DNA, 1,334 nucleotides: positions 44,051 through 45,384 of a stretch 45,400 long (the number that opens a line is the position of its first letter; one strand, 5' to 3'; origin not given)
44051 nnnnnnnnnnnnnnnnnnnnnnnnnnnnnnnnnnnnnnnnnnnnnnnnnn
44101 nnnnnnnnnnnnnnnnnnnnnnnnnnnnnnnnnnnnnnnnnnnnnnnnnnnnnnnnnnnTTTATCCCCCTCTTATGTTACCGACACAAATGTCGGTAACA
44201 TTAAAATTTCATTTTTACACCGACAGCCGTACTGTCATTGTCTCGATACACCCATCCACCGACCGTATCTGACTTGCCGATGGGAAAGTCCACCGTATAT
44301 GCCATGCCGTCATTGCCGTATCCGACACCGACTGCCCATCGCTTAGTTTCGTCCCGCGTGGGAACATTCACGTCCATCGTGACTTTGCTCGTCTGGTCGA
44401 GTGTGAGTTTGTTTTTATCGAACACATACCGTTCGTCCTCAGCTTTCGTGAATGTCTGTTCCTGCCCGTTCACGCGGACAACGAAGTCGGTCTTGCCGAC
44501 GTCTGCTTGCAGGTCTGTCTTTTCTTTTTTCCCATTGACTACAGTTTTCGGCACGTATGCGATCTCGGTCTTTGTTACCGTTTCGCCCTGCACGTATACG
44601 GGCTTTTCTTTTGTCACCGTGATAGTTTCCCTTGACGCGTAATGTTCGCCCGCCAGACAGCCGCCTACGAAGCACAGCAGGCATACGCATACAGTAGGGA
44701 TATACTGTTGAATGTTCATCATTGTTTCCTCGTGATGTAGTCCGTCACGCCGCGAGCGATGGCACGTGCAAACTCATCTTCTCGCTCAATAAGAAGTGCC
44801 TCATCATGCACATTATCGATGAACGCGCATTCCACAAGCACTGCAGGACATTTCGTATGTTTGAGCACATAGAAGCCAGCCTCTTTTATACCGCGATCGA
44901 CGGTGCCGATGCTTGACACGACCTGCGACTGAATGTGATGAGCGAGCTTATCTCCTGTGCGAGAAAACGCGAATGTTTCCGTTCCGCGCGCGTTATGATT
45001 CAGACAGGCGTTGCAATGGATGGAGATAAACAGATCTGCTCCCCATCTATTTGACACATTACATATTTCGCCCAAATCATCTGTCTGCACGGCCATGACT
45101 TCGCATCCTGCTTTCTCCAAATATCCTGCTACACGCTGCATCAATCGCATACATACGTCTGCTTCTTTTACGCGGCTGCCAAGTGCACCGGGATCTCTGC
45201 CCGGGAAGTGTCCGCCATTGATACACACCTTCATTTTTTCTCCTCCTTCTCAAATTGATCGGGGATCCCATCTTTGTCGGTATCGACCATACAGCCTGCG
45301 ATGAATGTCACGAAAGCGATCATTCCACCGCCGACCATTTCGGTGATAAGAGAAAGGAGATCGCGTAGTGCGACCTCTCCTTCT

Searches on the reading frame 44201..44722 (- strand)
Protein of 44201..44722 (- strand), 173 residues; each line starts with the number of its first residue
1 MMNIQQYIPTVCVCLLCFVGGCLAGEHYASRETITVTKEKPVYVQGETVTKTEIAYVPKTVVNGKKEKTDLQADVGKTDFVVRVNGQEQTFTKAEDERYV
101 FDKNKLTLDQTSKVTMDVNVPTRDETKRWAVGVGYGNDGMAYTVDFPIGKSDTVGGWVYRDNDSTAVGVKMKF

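Call 3: search_protein_families(library=pfam, proteins=[window:44201-44722:-], max_evalue=1)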
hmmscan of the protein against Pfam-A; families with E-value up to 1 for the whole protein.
window:44201-44722:- (173 aa): 2 families
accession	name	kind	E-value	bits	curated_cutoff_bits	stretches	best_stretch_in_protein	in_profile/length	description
PF23494.1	bPH_10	-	0.055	13.3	27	0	10-57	60-107/151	YqeB-like bacterial PH domain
PF13567.11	DUF4131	-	0.1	12.8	31.6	1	11-53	36-77/165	Domain of unknown function (DUF4131)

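Call 4: search_protein_families(library=phrogs, proteins=[window:44201-44722:-], max_evalue=1)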
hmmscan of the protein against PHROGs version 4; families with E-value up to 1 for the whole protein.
window:44201-44722:- (173 aa): 1 family
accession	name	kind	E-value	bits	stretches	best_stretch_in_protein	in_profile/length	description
phrog_37316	-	unknown function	9.7e-05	23.1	1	6-119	20-136/194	-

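Call 62: search_protein_families(library=padloc, proteins=[window:44201-44722:-], max_evalue=1)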
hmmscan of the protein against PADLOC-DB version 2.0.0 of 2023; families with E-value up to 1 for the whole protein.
window:44201-44722:- (173 aa): 0 families

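Call 63: search_protein_families(library=ncbifam, proteins=[window:44201-44722:-], max_evalue=1)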
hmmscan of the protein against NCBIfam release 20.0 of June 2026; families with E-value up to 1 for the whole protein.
window:44201-44722:- (173 aa): 0 families

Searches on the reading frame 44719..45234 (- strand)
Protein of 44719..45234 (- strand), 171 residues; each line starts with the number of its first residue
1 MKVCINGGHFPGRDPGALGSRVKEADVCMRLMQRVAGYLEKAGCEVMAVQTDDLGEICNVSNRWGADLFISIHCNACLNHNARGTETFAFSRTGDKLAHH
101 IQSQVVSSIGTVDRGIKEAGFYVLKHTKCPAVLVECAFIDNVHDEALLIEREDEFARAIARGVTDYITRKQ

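Call 3: search_protein_families(library=pfam, proteins=[window:44719-45234:-], max_evalue=1)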
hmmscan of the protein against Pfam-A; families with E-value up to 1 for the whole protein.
window:44719-45234:- (171 aa): 2 families
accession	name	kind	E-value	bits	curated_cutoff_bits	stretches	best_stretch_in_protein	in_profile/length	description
PF01520.23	Amidase_3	-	2.8e-40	138.7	27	1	3-164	1-173/174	N-acetylmuramoyl-L-alanine amidase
PF11203.13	EccE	-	0.19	12.6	23.7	1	21-58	29-66/97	Putative type VII ESX secretion system translocon, EccE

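Call 4: search_protein_families(library=phrogs, proteins=[window:44719-45234:-], max_evalue=1)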
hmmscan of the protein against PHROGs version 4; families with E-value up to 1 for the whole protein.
window:44719-45234:- (171 aa): 9 families
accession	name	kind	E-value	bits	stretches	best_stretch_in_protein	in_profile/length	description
phrog_435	-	lysis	2.3e-59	202.8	1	1-168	113-286/556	endolysin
phrog_2742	-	lysis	6.1e-32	112.3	1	2-168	3-182/318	endolysin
phrog_12727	-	lysis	3.9e-16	60.3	1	3-166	165-341/393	endolysin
phrog_489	-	lysis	1e-11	45.4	1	2-166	166-351/459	endolysin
phrog_17214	-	lysis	2.3e-11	44.9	1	2-146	3-169/322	endolysin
phrog_13214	-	unknown function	0.0003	21.6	1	121-144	29-52/55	-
phrog_7596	-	unknown function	0.15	13.2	1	27-103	10-86/96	-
phrog_9240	-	moron, auxiliary metabolic gene and host takeover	0.19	12.4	1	34-84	41-91/199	cyanobacterial phosphoribosylglycinamide formyltransferase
phrog_25544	-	unknown function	0.28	12.6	1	46-108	56-119/139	-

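Call 69: find_related_loci(query=window:44719-45234:-, collection=viral_contigs, flank=8000)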
Query window:44719-45234:- (171 aa) in viral_contigs; peptide patterns used: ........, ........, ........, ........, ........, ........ (x = any residue, [..] = any of these).
8 stretches matched a pattern; 5 encode a relative of the query (tblastn E <= 1e-3); 5 distinct loci.
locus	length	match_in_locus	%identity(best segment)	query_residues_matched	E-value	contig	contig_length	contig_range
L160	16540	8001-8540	49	1-166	2e-41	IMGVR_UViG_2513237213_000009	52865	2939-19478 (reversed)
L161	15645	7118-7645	41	6-166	5e-36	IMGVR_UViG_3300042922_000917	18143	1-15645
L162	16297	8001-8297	43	68-163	6e-20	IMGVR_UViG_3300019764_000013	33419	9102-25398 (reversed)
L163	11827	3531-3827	42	68-163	7e-19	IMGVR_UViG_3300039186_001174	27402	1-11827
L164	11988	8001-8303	36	68-165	3e-14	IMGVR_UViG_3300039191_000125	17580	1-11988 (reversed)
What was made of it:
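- Tried and rejected: IMG/VR holds no close relatives (call 69).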
